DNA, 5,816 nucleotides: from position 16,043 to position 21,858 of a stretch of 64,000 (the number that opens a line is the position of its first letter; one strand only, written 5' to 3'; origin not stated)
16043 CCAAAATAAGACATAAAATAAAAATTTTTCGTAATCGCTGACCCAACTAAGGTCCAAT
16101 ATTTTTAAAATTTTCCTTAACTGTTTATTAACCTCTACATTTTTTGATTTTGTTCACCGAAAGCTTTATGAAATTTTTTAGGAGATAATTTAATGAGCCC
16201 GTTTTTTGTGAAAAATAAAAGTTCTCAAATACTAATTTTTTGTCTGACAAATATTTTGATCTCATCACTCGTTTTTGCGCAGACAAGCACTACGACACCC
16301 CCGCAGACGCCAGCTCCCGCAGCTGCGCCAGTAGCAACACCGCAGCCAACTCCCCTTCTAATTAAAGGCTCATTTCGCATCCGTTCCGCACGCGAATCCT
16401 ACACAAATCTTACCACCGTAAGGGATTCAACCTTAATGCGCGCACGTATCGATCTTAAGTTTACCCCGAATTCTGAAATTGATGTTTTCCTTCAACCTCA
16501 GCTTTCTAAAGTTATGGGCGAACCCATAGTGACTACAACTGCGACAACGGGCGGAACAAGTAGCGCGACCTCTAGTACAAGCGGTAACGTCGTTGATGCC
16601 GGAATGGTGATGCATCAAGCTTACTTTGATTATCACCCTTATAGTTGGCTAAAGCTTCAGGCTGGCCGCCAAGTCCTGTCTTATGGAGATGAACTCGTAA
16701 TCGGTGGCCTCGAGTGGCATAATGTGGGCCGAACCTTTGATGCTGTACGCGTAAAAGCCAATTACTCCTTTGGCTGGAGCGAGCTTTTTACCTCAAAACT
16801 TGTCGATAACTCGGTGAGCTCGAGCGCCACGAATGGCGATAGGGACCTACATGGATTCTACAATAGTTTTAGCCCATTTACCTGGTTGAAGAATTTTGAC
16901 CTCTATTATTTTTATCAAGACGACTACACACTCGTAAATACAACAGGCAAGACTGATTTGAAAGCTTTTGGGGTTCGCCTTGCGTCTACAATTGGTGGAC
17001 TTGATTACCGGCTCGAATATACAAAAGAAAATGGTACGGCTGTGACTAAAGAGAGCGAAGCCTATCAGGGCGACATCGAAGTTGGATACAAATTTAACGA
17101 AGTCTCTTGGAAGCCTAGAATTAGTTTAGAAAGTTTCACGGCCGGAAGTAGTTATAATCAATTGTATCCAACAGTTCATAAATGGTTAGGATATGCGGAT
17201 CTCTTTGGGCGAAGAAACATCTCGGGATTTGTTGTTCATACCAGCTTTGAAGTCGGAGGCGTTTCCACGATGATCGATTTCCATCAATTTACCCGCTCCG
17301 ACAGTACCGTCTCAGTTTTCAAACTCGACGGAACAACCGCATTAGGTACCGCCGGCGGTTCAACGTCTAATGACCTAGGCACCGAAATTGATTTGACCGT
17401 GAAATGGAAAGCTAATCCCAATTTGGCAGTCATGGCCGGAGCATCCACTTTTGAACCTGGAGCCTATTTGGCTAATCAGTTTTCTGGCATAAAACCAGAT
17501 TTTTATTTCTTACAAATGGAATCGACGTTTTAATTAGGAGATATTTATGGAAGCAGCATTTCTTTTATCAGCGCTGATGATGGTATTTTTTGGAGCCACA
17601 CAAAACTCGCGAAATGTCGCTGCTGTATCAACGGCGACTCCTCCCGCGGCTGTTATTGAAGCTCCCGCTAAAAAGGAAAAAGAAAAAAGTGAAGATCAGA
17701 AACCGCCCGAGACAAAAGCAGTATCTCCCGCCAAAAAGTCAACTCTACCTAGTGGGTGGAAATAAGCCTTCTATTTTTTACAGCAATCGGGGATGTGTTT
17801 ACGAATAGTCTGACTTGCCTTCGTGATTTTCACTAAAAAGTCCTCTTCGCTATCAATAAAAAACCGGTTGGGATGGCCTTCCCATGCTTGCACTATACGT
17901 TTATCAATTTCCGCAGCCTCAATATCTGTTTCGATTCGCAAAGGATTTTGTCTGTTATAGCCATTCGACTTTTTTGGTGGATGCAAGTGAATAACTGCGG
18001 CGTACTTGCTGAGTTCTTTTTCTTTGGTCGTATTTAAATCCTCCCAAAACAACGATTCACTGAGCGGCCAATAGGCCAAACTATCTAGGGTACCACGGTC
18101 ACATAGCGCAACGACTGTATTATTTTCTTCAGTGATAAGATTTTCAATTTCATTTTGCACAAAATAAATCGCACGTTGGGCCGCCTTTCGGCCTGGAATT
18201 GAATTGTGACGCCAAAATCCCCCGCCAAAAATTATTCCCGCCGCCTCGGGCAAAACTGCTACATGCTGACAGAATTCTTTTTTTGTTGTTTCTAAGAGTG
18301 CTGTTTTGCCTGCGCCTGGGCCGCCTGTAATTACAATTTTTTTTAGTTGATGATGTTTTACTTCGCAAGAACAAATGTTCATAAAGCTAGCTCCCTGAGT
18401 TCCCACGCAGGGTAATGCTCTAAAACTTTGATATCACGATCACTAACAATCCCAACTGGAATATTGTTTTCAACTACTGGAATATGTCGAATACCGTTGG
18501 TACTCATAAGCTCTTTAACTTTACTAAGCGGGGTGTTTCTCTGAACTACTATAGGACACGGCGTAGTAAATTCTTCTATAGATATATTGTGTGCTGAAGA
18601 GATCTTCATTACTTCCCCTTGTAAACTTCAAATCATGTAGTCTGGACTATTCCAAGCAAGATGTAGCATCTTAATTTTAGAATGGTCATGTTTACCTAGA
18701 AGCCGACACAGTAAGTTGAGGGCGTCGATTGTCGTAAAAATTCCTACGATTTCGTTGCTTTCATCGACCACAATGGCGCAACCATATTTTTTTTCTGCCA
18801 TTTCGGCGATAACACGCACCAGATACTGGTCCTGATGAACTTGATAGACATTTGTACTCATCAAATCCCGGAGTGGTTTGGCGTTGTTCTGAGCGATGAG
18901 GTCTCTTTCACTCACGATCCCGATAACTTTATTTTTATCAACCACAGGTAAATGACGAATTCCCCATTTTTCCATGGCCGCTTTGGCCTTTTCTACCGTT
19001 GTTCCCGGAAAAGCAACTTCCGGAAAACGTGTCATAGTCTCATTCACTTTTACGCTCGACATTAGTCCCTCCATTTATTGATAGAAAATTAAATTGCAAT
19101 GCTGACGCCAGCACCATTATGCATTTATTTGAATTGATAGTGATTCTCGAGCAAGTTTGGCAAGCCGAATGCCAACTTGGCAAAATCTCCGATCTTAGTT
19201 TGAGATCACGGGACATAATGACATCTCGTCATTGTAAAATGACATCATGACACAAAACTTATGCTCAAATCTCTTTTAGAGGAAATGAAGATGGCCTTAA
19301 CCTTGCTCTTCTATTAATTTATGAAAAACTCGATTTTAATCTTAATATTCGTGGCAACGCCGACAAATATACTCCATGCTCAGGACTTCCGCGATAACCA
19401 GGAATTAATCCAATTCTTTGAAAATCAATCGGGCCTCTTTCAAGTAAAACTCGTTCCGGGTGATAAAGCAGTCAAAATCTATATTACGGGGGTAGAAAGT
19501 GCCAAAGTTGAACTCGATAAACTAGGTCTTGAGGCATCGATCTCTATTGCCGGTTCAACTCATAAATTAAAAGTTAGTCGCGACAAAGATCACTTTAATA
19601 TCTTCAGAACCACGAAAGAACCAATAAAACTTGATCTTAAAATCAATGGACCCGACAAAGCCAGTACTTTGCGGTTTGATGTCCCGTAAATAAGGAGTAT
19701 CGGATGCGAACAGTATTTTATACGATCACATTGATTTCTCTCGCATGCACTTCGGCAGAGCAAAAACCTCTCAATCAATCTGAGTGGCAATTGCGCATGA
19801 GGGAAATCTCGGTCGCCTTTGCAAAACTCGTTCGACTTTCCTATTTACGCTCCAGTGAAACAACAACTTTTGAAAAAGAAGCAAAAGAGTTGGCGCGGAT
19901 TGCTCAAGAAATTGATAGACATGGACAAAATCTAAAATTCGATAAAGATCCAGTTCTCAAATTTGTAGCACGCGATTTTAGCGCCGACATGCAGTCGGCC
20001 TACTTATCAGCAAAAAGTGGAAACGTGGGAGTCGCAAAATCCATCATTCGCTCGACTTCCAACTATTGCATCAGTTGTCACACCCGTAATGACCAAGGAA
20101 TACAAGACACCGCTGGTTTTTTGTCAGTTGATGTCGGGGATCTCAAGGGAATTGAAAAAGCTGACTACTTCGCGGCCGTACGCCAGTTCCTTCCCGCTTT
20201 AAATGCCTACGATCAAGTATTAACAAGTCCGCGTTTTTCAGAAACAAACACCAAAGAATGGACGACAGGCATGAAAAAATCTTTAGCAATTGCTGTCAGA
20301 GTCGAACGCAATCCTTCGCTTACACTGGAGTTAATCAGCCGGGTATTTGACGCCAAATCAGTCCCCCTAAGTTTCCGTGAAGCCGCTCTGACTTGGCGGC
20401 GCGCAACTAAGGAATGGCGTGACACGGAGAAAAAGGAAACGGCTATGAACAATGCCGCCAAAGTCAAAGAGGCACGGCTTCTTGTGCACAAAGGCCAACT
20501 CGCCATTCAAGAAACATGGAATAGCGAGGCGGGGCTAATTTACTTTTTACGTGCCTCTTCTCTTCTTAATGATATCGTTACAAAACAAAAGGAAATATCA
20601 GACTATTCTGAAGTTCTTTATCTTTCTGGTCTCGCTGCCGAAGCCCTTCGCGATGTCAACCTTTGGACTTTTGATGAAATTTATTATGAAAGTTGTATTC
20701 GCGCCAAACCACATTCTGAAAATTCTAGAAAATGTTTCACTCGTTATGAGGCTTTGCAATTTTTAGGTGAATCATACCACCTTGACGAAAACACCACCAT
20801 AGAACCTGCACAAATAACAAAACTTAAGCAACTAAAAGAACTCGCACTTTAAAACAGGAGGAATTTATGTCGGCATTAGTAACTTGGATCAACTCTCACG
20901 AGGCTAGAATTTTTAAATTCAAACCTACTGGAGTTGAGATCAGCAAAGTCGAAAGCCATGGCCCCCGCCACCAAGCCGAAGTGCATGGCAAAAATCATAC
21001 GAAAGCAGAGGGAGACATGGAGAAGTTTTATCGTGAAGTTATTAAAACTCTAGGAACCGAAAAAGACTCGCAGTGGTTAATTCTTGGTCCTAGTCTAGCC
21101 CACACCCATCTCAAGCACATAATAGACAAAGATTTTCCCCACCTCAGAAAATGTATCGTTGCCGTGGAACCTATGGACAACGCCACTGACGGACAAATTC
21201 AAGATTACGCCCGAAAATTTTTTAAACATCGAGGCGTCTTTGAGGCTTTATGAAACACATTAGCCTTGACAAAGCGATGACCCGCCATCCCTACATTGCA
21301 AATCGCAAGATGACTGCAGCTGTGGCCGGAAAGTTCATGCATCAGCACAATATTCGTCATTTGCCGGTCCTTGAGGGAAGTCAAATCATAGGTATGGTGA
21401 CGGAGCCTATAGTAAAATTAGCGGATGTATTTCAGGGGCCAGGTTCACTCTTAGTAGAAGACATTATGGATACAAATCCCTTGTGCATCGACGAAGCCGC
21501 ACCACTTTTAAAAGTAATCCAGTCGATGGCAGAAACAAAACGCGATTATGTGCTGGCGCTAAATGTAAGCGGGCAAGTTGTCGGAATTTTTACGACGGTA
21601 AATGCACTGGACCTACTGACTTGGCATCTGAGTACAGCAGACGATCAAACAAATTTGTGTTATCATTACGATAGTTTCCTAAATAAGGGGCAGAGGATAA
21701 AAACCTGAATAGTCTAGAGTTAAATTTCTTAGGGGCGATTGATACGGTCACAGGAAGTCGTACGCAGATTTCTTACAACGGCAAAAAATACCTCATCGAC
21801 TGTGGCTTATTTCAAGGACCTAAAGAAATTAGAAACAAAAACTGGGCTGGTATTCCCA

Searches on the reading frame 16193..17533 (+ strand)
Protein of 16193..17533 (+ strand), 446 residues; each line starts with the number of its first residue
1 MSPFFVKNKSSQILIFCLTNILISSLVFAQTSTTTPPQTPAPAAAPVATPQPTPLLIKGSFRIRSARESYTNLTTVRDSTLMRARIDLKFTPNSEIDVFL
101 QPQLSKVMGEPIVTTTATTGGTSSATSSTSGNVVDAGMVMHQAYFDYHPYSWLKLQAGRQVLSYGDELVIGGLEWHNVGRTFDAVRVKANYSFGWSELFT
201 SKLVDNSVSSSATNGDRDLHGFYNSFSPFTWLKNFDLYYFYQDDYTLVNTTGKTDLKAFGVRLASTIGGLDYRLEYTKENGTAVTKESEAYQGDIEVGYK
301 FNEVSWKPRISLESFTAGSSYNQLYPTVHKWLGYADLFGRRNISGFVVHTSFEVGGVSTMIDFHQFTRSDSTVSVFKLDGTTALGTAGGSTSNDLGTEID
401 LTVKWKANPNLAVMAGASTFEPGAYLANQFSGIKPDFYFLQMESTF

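Call 33: search_protein_families(library=pfam, proteins=[window:16193-17533:+], max_evalue=0.001)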
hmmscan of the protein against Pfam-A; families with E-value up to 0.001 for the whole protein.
window:16193-17533:+ (446 aa): 1 family
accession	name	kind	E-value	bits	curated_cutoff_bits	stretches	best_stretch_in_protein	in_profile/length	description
PF13372.12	Alginate_exp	-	5.3e-35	121.4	25.2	1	60-429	8-384/395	Alginate export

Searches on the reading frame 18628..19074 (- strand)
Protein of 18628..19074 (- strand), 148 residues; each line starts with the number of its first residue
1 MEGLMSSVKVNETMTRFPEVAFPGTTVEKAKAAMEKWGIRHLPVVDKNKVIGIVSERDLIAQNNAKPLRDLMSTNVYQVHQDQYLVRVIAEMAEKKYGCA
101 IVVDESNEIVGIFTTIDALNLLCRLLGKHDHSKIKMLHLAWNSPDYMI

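Call 33: search_protein_families(library=pfam, proteins=[window:18628-19074:-], max_evalue=0.001)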
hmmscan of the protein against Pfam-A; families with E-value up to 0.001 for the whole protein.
window:18628-19074:- (148 aa): 1 family
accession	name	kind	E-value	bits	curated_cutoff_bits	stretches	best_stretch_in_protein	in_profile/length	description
PF00571.33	CBS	-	1.6e-24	86.4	24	2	12-60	3-52/57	CBS domain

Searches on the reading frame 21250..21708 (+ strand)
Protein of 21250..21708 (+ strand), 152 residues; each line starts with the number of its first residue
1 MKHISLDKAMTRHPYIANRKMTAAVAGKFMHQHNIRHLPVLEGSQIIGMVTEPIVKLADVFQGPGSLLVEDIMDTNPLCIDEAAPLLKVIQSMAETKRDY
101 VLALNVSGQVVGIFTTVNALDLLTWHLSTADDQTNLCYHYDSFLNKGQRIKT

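Call 33: search_protein_families(library=pfam, proteins=[window:21250-21708:+], max_evalue=0.001)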
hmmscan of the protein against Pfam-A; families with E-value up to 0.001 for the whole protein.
window:21250-21708:+ (152 aa): 1 family
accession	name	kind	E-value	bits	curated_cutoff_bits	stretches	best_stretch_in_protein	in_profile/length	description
PF00571.33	CBS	-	1.1e-15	58.1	24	2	10-52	5-48/57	CBS domain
